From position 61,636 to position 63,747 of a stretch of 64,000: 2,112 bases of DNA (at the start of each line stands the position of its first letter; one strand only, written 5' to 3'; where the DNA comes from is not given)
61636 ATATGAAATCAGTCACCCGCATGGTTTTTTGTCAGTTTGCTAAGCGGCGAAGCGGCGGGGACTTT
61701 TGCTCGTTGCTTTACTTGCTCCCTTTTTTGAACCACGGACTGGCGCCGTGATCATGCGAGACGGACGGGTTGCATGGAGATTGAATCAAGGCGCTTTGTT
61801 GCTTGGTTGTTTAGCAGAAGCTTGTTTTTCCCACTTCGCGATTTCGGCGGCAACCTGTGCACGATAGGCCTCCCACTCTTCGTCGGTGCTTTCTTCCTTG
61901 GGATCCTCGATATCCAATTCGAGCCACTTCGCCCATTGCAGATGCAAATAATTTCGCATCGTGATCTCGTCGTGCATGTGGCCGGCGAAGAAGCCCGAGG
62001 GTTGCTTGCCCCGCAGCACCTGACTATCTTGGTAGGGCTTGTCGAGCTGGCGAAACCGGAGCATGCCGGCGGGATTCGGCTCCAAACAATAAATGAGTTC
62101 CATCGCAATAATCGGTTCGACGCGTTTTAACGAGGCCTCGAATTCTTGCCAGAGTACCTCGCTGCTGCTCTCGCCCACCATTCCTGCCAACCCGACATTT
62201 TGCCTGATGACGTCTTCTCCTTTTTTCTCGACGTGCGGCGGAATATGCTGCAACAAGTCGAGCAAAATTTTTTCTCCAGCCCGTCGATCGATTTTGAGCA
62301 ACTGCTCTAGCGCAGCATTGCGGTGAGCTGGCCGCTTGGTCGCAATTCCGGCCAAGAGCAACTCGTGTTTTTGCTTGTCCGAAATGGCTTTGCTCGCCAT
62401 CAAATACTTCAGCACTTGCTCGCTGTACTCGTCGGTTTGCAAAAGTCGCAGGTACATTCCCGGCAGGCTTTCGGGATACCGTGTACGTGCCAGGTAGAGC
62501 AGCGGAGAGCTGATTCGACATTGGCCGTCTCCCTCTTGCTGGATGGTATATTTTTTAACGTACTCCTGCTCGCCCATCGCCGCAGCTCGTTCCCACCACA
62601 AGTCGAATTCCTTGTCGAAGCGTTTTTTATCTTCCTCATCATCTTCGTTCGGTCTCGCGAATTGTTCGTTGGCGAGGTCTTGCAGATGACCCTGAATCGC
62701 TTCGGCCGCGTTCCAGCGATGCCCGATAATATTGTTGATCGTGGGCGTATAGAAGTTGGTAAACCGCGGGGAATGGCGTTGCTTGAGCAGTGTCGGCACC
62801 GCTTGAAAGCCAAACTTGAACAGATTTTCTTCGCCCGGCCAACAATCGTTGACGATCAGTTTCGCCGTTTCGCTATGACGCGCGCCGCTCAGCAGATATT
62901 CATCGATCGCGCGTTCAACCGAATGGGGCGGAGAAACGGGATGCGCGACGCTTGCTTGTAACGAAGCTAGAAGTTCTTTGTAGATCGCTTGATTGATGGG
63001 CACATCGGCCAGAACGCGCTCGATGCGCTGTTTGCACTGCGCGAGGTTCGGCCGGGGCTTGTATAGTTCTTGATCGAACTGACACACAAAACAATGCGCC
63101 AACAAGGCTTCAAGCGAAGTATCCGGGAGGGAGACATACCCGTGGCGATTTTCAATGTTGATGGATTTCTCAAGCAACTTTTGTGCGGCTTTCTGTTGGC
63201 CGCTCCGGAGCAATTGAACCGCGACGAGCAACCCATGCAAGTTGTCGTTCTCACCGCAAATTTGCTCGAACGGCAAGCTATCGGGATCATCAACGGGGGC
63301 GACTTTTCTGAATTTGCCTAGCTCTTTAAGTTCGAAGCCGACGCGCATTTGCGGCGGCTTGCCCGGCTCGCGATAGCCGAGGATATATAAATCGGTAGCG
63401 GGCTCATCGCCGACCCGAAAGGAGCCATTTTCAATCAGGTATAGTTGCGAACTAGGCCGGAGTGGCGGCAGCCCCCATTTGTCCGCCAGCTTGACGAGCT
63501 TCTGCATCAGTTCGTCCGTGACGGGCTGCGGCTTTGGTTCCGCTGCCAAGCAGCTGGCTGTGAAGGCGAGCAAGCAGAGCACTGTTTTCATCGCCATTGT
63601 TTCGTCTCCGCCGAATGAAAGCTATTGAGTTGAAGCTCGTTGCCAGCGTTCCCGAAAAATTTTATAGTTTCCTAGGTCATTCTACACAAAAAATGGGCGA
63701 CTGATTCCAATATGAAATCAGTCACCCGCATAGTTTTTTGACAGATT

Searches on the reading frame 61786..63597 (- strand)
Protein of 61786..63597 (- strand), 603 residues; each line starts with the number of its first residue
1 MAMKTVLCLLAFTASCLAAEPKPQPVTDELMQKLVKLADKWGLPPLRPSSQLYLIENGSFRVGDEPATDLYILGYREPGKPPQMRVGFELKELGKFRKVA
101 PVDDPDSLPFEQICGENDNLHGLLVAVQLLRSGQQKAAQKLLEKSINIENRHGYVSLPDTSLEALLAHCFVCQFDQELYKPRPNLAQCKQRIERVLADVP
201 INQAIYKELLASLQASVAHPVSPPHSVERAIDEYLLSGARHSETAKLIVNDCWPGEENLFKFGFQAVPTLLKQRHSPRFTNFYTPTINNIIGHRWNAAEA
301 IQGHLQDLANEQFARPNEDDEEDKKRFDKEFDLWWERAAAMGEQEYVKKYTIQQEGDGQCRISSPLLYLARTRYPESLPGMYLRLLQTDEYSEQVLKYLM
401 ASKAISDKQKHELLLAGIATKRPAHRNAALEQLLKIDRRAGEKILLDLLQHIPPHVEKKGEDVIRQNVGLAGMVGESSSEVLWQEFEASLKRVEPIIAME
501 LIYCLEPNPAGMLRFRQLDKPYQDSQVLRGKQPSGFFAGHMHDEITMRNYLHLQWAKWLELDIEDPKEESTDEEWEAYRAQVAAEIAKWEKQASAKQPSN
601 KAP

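Call 71: find_encoding_contigs(protein=window:61786-63597:-, flank=10000, max_places=2)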
Protein window:61786-63597:- (603 aa): 1 contig read that carries it; 1 place shown.
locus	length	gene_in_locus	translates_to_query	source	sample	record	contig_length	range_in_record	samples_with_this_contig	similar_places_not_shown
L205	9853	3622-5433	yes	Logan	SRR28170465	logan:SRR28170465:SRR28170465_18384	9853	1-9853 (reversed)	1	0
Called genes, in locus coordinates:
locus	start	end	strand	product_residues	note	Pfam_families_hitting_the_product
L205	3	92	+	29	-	?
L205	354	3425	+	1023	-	-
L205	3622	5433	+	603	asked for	-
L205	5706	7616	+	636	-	PF07596:SBP_bac_10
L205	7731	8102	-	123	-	-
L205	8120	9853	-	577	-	?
